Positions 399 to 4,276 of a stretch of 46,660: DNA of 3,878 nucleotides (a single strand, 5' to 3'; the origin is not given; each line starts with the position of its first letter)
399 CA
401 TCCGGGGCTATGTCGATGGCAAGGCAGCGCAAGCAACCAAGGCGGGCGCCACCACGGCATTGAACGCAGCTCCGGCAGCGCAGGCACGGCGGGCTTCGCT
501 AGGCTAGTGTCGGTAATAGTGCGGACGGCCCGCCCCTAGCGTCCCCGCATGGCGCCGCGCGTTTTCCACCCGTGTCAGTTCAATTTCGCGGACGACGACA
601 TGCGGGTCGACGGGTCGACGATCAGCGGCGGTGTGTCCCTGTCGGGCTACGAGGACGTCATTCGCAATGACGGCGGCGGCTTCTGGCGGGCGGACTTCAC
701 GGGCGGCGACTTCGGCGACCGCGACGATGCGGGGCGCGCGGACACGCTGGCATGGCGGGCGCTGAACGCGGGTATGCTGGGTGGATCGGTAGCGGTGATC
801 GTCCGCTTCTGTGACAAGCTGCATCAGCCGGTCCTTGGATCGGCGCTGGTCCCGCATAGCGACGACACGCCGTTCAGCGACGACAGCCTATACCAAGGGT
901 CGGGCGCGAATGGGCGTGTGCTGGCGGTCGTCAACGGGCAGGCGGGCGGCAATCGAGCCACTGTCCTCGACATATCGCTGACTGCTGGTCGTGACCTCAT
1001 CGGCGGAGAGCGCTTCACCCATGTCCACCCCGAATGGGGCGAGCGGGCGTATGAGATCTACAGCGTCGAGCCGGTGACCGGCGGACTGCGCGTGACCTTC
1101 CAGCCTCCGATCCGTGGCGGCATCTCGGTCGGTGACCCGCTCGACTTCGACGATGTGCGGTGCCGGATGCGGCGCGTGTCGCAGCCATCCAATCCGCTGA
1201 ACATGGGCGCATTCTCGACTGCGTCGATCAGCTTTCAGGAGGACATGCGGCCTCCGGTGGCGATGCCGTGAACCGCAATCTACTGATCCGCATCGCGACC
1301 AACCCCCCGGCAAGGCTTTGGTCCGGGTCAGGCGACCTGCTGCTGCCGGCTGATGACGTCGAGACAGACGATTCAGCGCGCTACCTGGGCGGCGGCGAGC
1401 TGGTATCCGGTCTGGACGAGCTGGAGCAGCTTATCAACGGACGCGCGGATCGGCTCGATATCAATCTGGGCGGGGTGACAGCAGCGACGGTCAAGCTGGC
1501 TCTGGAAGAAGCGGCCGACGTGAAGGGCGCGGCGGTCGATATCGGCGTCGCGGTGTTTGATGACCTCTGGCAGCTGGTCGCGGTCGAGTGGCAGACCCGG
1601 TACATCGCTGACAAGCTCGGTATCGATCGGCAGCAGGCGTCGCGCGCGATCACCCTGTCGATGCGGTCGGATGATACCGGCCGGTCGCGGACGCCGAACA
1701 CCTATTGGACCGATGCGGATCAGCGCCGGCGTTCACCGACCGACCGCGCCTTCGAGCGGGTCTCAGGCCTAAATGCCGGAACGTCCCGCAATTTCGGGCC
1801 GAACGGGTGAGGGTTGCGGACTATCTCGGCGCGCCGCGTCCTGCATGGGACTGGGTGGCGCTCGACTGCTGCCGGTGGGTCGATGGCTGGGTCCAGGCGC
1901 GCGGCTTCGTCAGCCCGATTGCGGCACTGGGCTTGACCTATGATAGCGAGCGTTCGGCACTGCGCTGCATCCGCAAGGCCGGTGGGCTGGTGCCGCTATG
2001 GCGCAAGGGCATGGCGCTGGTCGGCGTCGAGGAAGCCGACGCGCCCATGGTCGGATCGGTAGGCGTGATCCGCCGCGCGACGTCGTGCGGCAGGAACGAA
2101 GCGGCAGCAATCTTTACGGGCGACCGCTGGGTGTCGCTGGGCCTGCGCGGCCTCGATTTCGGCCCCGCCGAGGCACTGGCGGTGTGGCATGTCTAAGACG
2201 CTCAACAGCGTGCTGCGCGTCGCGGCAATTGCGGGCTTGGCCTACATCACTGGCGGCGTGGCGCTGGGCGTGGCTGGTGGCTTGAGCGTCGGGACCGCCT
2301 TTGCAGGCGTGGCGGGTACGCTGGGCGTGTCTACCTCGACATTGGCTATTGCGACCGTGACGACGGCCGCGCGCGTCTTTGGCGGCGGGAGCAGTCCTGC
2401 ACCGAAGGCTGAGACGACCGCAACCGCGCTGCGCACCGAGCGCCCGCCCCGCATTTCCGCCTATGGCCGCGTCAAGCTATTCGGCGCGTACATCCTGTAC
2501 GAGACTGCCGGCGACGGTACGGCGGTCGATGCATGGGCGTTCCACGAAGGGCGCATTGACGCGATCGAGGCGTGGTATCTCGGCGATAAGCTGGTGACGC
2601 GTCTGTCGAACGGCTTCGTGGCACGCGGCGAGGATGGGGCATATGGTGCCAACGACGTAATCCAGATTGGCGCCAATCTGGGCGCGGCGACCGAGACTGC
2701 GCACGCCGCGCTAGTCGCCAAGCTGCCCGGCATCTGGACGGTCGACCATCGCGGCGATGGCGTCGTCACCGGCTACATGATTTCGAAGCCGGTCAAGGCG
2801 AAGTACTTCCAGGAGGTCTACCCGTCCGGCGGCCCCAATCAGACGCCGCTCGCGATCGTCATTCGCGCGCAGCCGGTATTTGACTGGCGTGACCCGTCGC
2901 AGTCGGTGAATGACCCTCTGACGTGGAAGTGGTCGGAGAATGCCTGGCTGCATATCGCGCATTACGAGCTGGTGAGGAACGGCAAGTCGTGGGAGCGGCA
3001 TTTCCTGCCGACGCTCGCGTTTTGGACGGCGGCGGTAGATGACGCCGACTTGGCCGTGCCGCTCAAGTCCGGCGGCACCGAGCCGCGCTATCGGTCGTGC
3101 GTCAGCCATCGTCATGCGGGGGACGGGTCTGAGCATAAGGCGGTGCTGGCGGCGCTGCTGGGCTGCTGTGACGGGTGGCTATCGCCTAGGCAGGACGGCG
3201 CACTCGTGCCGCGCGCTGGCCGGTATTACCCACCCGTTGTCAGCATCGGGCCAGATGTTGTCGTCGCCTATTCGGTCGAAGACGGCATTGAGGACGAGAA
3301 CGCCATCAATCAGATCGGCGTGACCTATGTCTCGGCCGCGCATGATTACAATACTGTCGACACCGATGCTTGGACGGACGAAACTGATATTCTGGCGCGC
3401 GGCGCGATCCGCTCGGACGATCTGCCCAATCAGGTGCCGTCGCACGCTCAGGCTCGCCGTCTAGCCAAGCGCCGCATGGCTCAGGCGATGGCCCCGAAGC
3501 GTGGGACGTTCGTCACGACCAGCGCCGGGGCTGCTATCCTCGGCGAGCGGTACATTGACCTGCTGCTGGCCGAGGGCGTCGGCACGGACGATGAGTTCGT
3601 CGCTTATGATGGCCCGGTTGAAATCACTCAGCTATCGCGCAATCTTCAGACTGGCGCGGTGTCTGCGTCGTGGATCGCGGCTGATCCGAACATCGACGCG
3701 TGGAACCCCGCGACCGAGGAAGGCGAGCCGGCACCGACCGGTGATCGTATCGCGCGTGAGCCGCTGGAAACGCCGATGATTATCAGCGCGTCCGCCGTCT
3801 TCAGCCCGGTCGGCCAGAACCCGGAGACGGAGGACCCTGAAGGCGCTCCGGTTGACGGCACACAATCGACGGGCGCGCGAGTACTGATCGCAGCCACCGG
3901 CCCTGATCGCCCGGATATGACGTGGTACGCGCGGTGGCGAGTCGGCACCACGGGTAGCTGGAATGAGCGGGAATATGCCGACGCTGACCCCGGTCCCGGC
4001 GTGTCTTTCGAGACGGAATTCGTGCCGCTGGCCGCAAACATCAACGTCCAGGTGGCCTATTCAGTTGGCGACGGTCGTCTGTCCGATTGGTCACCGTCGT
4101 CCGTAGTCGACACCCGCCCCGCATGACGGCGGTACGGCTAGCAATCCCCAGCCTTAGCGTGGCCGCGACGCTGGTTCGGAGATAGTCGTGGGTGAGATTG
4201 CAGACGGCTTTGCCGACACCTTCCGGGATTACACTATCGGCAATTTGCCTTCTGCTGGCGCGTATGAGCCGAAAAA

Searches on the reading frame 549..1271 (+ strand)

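Call 12: search_protein_families(library=phrogs, max_evalue=0.00001, proteins=[window:549-1271:+])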
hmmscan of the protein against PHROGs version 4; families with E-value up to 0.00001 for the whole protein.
window:549-1271:+ (240 aa): 2 families
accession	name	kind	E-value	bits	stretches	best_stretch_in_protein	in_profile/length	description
phrog_12948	-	tail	9e-33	114.4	1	19-233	20-234/234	tail protein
phrog_1302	-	tail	4.4e-06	27.3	1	44-233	41-200/201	distal tail protein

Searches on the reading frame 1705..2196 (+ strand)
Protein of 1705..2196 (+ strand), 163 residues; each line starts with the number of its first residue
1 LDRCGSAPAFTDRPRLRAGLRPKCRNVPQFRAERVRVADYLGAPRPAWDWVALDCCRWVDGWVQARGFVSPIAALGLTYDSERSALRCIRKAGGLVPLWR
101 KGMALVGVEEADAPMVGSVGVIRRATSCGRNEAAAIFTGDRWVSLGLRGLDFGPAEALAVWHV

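Call 12: search_protein_families(library=phrogs, max_evalue=0.00001, proteins=[window:1705-2196:+])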
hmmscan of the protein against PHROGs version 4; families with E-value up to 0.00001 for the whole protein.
window:1705-2196:+ (163 aa): 1 family
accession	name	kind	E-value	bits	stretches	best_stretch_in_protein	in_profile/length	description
phrog_2134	-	unknown function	2.1e-12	48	1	48-163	22-134/135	-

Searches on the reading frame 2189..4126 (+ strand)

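Call 12: search_protein_families(library=phrogs, max_evalue=0.00001, proteins=[window:2189-4126:+])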
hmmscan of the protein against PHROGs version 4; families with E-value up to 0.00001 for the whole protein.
window:2189-4126:+ (645 aa): 1 family
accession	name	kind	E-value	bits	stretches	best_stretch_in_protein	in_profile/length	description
phrog_5616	-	tail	6.5e-92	310.2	1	12-642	5-622/873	tail fiber protein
